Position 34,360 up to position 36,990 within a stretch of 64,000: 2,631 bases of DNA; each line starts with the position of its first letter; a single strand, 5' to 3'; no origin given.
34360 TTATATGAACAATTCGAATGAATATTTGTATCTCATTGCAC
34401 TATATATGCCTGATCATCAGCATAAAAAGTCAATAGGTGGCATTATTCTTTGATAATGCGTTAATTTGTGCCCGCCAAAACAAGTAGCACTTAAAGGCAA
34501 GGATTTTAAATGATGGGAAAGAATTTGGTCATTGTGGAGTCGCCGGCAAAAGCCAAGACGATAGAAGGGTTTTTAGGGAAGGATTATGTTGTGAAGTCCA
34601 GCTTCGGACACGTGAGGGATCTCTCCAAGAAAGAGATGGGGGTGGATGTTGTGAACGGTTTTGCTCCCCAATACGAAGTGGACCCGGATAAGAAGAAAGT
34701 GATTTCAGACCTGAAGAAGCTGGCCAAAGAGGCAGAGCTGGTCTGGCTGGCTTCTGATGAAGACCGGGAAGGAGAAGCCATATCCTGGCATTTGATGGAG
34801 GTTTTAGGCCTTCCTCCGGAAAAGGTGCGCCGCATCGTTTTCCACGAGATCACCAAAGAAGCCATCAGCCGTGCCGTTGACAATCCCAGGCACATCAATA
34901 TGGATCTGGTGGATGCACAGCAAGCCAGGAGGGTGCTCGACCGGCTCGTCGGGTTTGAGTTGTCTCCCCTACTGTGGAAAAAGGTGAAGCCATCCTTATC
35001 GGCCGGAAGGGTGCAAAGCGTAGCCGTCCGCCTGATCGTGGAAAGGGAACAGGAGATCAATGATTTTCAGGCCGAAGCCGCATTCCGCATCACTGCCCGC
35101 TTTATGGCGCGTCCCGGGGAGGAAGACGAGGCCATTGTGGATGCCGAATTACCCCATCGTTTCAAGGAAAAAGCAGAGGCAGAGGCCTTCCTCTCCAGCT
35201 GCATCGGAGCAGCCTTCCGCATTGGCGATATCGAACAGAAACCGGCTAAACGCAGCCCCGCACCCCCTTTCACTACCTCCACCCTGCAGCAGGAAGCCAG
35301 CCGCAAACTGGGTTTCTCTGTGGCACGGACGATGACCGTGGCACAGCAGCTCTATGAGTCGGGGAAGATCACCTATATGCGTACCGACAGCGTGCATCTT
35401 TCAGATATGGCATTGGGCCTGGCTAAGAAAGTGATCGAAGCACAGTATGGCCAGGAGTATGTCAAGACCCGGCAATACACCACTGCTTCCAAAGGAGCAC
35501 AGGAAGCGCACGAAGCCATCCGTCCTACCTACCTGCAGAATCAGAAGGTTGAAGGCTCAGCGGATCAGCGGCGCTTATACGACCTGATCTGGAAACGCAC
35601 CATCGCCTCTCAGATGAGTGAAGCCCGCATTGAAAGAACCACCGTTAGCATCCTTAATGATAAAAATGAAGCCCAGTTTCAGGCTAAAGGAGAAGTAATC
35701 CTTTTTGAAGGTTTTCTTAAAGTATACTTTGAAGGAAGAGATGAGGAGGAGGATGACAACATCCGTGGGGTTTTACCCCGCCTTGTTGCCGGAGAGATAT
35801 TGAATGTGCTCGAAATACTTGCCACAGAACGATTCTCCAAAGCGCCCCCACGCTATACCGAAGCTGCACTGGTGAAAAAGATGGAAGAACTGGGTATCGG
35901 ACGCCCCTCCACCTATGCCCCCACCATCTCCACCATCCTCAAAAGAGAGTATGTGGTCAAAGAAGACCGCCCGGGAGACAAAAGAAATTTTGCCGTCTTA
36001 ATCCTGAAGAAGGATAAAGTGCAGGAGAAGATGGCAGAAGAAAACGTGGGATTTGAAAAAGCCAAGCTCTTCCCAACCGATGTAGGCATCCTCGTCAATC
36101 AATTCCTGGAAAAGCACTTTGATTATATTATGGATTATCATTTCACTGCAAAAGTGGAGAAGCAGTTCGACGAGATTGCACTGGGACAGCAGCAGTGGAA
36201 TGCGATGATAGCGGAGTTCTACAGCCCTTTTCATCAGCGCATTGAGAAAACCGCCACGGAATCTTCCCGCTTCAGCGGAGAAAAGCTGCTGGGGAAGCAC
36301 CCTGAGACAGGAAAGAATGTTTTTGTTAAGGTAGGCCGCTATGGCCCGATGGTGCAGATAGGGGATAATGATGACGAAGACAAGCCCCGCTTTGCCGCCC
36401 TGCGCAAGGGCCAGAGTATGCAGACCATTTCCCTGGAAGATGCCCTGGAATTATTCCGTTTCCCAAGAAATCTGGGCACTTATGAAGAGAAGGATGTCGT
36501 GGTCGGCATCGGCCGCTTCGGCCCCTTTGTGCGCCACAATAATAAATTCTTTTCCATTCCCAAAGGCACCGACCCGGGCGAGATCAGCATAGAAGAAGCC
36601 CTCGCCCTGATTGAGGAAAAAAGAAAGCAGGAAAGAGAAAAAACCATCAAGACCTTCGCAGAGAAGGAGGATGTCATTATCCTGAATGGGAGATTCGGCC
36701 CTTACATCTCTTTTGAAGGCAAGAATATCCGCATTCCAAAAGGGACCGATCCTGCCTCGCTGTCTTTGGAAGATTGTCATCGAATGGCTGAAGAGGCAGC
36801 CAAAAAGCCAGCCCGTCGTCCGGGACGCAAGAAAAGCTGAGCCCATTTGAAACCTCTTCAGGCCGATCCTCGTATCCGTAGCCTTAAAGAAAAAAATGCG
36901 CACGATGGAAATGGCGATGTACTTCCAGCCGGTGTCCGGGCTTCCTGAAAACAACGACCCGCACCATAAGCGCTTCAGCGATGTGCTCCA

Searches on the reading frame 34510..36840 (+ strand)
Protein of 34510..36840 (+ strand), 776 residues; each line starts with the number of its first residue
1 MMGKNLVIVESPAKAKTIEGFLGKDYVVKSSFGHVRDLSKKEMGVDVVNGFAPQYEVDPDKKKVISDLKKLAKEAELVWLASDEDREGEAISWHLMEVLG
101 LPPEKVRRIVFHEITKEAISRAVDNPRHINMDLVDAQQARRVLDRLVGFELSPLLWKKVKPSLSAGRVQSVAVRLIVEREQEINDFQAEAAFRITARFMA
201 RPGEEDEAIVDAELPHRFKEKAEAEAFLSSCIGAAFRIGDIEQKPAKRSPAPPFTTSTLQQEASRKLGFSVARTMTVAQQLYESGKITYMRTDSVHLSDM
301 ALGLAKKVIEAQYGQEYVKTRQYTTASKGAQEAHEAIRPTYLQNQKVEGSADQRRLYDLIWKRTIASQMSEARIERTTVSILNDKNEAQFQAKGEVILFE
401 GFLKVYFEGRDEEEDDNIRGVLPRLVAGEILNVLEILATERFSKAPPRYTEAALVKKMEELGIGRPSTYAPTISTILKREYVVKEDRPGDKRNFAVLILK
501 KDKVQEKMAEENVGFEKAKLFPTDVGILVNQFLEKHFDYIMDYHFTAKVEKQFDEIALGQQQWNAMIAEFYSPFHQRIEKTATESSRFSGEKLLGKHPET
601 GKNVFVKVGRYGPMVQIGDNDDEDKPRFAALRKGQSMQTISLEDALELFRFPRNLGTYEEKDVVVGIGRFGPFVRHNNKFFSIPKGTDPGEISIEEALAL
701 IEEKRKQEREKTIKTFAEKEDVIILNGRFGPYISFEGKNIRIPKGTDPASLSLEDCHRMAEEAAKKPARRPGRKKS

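Call 74: search_protein_families(library=pfam, proteins=[window:34510-36840:+], max_evalue=0.00001)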
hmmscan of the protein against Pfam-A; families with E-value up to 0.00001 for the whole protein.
window:34510-36840:+ (776 aa): 3 families
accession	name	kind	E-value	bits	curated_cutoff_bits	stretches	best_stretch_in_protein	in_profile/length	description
PF01131.25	Topoisom_bac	-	8.9e-120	400.9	35.1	2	129-486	2-361/411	DNA topoisomerase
PF13368.11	Toprim_C_rpt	-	2e-47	159.4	22.3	3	659-709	4-54/57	Topoisomerase C-terminal repeat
PF01751.28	Toprim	-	1.2e-19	70.7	23.1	1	6-114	2-96/96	Toprim domain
